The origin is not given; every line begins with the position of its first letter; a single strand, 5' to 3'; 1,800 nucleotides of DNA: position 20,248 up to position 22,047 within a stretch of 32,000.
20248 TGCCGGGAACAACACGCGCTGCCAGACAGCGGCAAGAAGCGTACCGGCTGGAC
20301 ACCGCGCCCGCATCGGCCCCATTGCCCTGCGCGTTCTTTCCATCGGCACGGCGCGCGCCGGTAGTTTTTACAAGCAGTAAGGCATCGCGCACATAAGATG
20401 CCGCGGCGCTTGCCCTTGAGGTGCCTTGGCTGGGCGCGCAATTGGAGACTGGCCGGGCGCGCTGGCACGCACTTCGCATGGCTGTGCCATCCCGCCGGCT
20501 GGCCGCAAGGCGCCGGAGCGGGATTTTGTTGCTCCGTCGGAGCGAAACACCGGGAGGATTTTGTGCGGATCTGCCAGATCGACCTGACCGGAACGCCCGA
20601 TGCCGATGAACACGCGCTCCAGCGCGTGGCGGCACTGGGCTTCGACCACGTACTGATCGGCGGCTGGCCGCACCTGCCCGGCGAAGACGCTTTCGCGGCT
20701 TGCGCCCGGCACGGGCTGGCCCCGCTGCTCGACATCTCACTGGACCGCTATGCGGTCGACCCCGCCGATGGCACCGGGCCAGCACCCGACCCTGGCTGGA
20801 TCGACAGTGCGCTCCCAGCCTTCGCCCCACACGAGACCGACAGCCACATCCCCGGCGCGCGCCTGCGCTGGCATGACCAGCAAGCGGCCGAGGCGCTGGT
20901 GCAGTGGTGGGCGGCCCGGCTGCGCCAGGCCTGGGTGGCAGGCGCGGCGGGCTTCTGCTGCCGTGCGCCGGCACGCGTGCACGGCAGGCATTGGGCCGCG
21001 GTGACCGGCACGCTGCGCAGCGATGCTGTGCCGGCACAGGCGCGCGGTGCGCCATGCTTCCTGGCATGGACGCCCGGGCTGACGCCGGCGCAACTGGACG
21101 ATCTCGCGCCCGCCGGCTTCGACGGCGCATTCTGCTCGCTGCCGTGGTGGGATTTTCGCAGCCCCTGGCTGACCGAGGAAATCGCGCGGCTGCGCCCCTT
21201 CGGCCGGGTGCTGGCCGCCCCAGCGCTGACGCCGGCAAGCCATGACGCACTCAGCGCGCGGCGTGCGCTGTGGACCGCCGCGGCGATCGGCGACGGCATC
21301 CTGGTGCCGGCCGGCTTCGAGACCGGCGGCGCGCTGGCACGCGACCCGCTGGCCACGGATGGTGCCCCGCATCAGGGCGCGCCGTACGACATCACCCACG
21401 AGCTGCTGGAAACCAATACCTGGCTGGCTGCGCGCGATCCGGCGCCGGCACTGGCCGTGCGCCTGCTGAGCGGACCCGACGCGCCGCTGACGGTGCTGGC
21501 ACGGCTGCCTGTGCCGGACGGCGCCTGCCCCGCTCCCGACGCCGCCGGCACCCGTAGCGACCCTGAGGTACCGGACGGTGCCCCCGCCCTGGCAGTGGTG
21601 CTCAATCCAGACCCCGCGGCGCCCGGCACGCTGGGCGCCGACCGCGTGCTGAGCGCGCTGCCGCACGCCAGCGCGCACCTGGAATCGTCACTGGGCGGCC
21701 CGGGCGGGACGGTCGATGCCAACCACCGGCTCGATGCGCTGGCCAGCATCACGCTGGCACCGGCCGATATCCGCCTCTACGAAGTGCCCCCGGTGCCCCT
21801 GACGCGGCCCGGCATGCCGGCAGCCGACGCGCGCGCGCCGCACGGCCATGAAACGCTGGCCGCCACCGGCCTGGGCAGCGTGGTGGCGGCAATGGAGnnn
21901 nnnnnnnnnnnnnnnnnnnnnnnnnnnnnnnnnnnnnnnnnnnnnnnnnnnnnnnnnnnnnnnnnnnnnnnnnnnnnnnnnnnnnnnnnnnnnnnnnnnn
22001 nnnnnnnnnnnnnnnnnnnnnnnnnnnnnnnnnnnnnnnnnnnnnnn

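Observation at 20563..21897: GlgE N-terminal extension looks like a duplicated GlgE catalytic barrel with catalytic residues lost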

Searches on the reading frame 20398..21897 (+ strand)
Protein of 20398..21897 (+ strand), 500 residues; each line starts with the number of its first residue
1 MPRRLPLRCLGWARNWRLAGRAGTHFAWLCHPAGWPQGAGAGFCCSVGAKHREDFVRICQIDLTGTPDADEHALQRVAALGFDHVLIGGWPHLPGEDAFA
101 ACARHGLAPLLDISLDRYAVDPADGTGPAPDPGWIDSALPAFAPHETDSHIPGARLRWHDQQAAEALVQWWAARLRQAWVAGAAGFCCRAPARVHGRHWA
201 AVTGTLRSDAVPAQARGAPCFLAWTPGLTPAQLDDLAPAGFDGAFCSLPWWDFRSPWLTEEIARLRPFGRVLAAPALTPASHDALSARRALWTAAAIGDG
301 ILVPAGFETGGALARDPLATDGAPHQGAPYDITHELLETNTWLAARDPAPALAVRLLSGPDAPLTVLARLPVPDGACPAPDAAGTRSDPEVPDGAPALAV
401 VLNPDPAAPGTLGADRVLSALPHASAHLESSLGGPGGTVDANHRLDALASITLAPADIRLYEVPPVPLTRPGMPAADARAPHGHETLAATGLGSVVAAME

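Call 3: search_protein_families(library=pfam, proteins=[window:20398-21897:+], max_evalue=1)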
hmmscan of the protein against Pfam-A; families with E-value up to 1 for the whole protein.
window:20398-21897:+ (500 aa): 0 families

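Call 4: search_protein_families(library=ncbifam, proteins=[window:20398-21897:+], max_evalue=1)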
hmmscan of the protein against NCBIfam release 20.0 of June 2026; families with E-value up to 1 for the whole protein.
window:20398-21897:+ (500 aa): 0 families

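Call 6: find_homologous_proteins(query=window:20398-21897:+, max_evalue=0.001)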
Query window:20398-21897:+ (500 aa): 7 proteins with E <= 0.001 among 8000 candidates.
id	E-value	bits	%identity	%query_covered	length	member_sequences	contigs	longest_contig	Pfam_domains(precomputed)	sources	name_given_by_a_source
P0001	2.1e-120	421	54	82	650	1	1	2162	PF11896.15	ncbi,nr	ncbi:MAG: DUF3416 domain-containing protein, partial [Dyella sp.]|nr:DUF3416 domain-containing prote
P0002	6.5e-56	208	49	52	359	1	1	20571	-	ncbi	-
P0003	1.2e-29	122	36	63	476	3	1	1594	PF11896.15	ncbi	ncbi:MAG: maltotransferase domain-containing protein, partial [Pollutimonas bauzanensis]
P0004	3.9e-24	104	33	64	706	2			PF11896.15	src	-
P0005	3.0e-21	94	32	74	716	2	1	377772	PF11896.15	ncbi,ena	-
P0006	1.4e-17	82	34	49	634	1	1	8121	PF11896.15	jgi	jgi:starch synthase (maltosyl-transferring)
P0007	9.7e-13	66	30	74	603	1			PF11896.15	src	-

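Call 13: search_solved_structures(query=A2, max_evalue=10, show_alignments=3)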
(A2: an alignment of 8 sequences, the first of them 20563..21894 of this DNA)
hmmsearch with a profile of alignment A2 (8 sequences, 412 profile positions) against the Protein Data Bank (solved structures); distinct sequences matched with E-value up to 10: 17.
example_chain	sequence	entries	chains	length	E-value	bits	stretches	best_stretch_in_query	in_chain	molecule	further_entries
5cvs_A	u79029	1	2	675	6.7e-14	55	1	15-349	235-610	Alpha-1,4-glucan:maltose-1-phosphate maltosyltransferase 1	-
4cn1_A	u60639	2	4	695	6.9e-14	54.9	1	15-349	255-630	ALPHA-1,4-GLUCAN: MALTOSE-1-PHOSPHATE MALTOSYLTRANSFERASE 1 | Alpha-1,4-glucan:maltose-1-phosphate maltosyltransferase 1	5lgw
4cn4_A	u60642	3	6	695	7.2e-14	54.9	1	15-349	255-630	ALPHA-1,4-GLUCAN:MALTOSE-1-PHOSPHATE MALTOSYLTRANSFERASE 1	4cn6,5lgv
5vsj_A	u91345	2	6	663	8.9e-14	54.6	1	15-349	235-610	Alpha-1,4-glucan:maltose-1-phosphate maltosyltransferase 1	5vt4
4u2y_A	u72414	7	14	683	9e-14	54.6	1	15-349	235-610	Alpha-1,4-glucan:maltose-1-phosphate maltosyltransferase 1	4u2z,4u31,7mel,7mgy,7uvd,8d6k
3zss_A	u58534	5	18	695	9.3e-14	54.5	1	15-349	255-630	PUTATIVE GLUCANOHYDROLASE PEP1A | PUTATIVE GLUCANOHYDROLASE PEP1A GLGE ISOFORM 1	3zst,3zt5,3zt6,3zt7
5cgm_A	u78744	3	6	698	2.1e-12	50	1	12-350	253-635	Alpha-1,4-glucan:maltose-1-phosphate maltosyltransferase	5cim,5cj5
4u33_A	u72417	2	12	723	9.2e-12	47.9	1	12-260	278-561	Alpha-1,4-glucan:maltose-1-phosphate maltosyltransferase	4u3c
4gkl_A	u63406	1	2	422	9e-05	24.9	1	16-150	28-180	Alpha-amylase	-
3dhu_A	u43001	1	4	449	0.00017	24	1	45-172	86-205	Alpha-amylase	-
1gju_A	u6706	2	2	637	0.13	14.5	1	35-83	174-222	MALTODEXTRIN GLYCOSYLTRANSFERASE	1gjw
9lts_C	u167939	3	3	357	0.31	13.2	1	95-152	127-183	Photosynthetic reaction center cytochrome c subunit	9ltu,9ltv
8yy9_C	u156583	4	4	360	0.32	13.2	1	95-152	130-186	Photosynthetic reaction center cytochrome c subunit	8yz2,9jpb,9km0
4aef_A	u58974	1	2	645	0.41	12.8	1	122-156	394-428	NEOPULLULANASE (ALPHA-AMYLASE II)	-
1cec_A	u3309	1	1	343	0.48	12.6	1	16-64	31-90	ENDOGLUCANASE CELC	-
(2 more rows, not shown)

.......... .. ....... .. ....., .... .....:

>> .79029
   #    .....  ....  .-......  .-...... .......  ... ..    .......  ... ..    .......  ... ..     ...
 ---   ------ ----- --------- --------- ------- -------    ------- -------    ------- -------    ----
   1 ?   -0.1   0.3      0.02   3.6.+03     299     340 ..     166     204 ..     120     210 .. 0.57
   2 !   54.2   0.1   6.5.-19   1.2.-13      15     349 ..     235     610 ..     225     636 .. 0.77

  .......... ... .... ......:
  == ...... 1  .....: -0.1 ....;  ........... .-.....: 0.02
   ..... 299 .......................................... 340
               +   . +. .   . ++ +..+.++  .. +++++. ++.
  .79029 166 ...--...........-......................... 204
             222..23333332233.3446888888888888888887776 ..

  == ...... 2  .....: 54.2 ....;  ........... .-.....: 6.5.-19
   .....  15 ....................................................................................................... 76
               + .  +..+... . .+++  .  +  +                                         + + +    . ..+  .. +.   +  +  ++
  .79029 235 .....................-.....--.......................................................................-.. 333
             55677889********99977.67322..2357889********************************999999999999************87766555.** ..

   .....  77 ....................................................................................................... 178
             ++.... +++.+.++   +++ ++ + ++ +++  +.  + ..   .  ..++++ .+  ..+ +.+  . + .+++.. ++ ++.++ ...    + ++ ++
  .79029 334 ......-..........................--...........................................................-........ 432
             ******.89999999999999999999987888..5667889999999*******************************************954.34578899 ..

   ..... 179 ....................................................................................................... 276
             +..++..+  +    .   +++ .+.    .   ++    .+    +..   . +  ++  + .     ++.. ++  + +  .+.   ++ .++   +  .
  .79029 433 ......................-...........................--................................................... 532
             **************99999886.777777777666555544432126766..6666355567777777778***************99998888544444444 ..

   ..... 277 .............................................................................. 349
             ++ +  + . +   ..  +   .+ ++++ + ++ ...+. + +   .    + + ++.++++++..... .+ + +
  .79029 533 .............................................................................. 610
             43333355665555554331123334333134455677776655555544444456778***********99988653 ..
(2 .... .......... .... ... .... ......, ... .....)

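Call 16: find_homologous_proteins(query=A2, max_evalue=0.001)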
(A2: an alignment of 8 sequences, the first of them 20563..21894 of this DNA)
Query A2 (8 sequences) (444 aa, profile of the alignment): 17 proteins with E <= 0.001 among 8000 candidates.
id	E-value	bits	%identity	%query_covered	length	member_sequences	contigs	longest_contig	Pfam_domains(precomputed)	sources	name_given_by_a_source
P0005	1.8e-155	536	32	84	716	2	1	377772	PF11896.15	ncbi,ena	-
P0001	2.7e-153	529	55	93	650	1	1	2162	PF11896.15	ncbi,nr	ncbi:MAG: DUF3416 domain-containing protein, partial [Dyella sp.]|nr:DUF3416 domain-containing prote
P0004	1.6e-149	517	34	72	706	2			PF11896.15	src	-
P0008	6.6e-145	501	33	62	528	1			PF11896.15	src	-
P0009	4.6e-129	449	35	62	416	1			PF14701.13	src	-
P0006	7.3e-129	449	34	55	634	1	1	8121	PF11896.15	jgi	jgi:starch synthase (maltosyl-transferring)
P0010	7.2e-124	432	34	63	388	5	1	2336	-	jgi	jgi:starch synthase (maltosyl-transferring)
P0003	2.1e-103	365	36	71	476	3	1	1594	PF11896.15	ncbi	ncbi:MAG: maltotransferase domain-containing protein, partial [Pollutimonas bauzanensis]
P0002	2.0e-93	332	49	57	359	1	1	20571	-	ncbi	-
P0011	1.1e-84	303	33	60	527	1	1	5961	PF11896.15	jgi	jgi:starch synthase (maltosyl-transferring)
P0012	1.2e-79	286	35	41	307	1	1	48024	-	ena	-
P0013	2.7e-66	242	57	49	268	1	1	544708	-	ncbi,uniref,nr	ncbi:hypothetical protein [Cupriavidus sp. D39]|uniref:hypothetical protein n=1 Tax=Cupriavidus sp. 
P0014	6.2e-46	175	56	39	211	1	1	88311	-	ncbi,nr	ncbi:hypothetical protein AWV79_04200 [Cupriavidus sp. UYMMa02A]|nr:hypothetical protein AWV79_04200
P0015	3.9e-38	150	36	16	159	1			-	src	-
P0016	7.7e-35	139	31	21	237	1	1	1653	-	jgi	jgi:hypothetical protein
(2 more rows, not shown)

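Call 23: search_protein_representatives(alignment_id=A2)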
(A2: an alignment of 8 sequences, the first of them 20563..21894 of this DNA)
Query: 8 sequences, 412 profile positions. Proteins with E-value up to 0.001 (for the whole library): 1298; up to 1e-10: 687; up to 1e-30: 300. The best 150 are listed.
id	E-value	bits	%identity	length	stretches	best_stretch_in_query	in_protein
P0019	8.8e-125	433.4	-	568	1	2-405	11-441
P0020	1.2e-113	396.7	-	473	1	2-410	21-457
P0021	1.5e-113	396.4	-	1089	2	2-404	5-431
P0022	4.8e-106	371.7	-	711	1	25-410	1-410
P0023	6.7e-106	371.2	-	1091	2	2-404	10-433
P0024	2.7e-103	362.6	-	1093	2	2-411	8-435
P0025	7.3e-103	361.2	-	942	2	2-410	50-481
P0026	5.7e-101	355.0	-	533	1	2-399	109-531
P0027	3.3e-100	352.5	-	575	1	2-403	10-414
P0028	7.4e-100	351.3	-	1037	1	3-357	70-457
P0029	1.2e-96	340.8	-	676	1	10-404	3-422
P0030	9.9e-96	337.7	-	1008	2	2-408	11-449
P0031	2.1e-95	336.6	-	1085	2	2-403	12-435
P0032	4.3e-95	335.6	-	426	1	2-352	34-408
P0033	5.8e-95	335.2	-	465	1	2-404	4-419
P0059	8.5e-76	272.1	-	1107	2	2-359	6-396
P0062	8.7e-74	265.4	-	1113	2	2-403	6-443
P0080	6.4e-66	239.5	-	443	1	2-352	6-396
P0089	1.7e-61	225.0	-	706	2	2-392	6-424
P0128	2.0e-51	191.8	-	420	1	2-392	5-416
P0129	2.4e-51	191.5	-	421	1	13-364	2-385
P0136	2.3e-50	188.3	-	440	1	2-353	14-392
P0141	3.1e-49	184.6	-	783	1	4-360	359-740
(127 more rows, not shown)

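Call 26: find_related_loci(query=A2, collection=genome_contigs, flank=6000)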
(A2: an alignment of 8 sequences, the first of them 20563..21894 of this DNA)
Query A2 (444 aa) in genome_contigs; peptide patterns used: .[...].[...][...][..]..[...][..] (x = any residue, [..] = any of these).
221 stretches matched a pattern; 202 encode a relative of the query (tblastn E <= 1e-3); the best 80 are kept; 80 distinct loci.
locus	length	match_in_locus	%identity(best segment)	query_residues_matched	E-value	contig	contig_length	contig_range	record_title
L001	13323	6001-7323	84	1-444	0e+0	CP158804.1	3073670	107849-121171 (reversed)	Ralstonia pickettii strain RAL3 chromosome 2, complete sequence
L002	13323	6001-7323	85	1-444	0e+0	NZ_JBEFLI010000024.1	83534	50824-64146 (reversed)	Cupriavidus necator strain EM36 NODE_24_length_83534_cov_17.5242, whole genome shotgun sequence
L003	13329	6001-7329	83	1-443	0e+0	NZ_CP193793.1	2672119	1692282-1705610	Cupriavidus sp. TMH.W2 chromosome 2, complete sequence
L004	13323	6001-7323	83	1-444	0e+0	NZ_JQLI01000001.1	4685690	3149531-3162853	Cupriavidus necator A5-1 K307DRAFT_scf7180000000052_quiver.1_C, whole genome shotgun sequence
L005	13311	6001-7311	82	1-444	0e+0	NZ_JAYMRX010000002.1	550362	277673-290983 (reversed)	Cupriavidus oxalaticus strain JPY540 NODE_2_length_550362_cov_64.759506, whole genome shotgun sequence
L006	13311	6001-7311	82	1-444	0e+0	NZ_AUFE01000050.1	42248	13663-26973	Cupriavidus sp. amp6 K309DRAFT_scaffold00049.49_C, whole genome shotgun sequence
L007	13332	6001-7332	83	1-444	0e+0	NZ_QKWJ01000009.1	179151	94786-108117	Cupriavidus lacunae strain S23 Cupriavidus_S23_9, whole genome shotgun sequence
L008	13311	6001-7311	84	1-444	0e+0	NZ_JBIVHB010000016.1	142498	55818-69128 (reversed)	Cupriavidus sp. NPDC089707 NPDC089707_195_G9.ctg-0016, whole genome shotgun sequence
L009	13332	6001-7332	80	1-444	0e+0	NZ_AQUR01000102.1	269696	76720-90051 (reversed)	Cupriavidus neocaledonicus strain STM6070 A3AGDRAFT_scaffold_5.6_C, whole genome shotgun sequence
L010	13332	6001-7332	82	1-444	0e+0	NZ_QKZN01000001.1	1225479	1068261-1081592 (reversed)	Cupriavidus phytorum strain MLR2-44 Ga0215867_101, whole genome shotgun sequence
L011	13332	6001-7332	82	1-444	0e+0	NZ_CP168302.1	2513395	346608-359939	Cupriavidus nantongensis strain HB4B5 chromosome 1, complete sequence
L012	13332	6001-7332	82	1-444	0e+0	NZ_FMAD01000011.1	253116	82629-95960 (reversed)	Cupriavidus alkaliphilus strain ASC-732, whole genome shotgun sequence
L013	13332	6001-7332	93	1-444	0e+0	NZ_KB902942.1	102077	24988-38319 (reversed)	Cupriavidus sp. UYPR2.512 A3A5DRAFT_scaffold_18.19, whole genome shotgun sequence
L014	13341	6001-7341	65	1-444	1e-174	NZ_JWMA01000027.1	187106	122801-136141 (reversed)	Cupriavidus sp. IDO NODE_32, whole genome shotgun sequence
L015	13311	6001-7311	82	1-444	0e+0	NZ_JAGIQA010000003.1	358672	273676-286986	Cupriavidus consociatus strain LEh25 NODE_3_length_358672_cov_76.176466, whole genome shotgun sequence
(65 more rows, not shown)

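Call 27: predict_structure(alignment_id=A3)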
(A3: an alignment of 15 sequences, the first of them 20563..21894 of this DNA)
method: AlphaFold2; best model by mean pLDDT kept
length: 444 residues; sequences in the alignment: 15
mean_pLDDT: 77.2   pTM: 0.79
mean pLDDT of the five models: 77.2, 75.4, 74.5, 74.0, 73.6
residues with pLDDT >= 90: 188; 70-90: 117; 50-70: 67; < 50: 72
segments of 3 or more residues with pLDDT < 50: 87-92, 223-225, 262-269, 319-338, 383-386, 416-444
pLDDT, mean of each block of 10 residues (from residue 1): 86 86 96 72 92 93 67 77 57 60 93 93 92 93 96 76 92 93 95 89 92 92 63 90 92 75 46 77 91 71 90 74 44 45 89 91 75 70 57 89 85 51 33 35 36
secondary structure, 60 per line:
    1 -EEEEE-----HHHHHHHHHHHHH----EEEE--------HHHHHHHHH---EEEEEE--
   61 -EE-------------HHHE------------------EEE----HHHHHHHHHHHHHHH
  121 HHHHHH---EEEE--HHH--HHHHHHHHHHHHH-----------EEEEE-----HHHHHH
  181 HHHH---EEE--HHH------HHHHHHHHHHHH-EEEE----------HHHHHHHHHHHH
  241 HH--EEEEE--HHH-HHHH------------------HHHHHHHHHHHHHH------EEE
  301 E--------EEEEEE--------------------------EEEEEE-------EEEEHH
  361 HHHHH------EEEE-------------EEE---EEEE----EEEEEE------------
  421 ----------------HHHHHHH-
elements in order: E2-6 H12-24 E29-32 H41-49 E53-58 E99-101 H106-126 E130-133 H141-153 E165-169 H175-184 E188-190 H202-213 E215-218 H229-242 E245-249 H256-259 H278-291 E298-301 E310-315 E342-347 E355-358 H359-365 E372-375 E389-391 E395-398 E403-408 H437-443
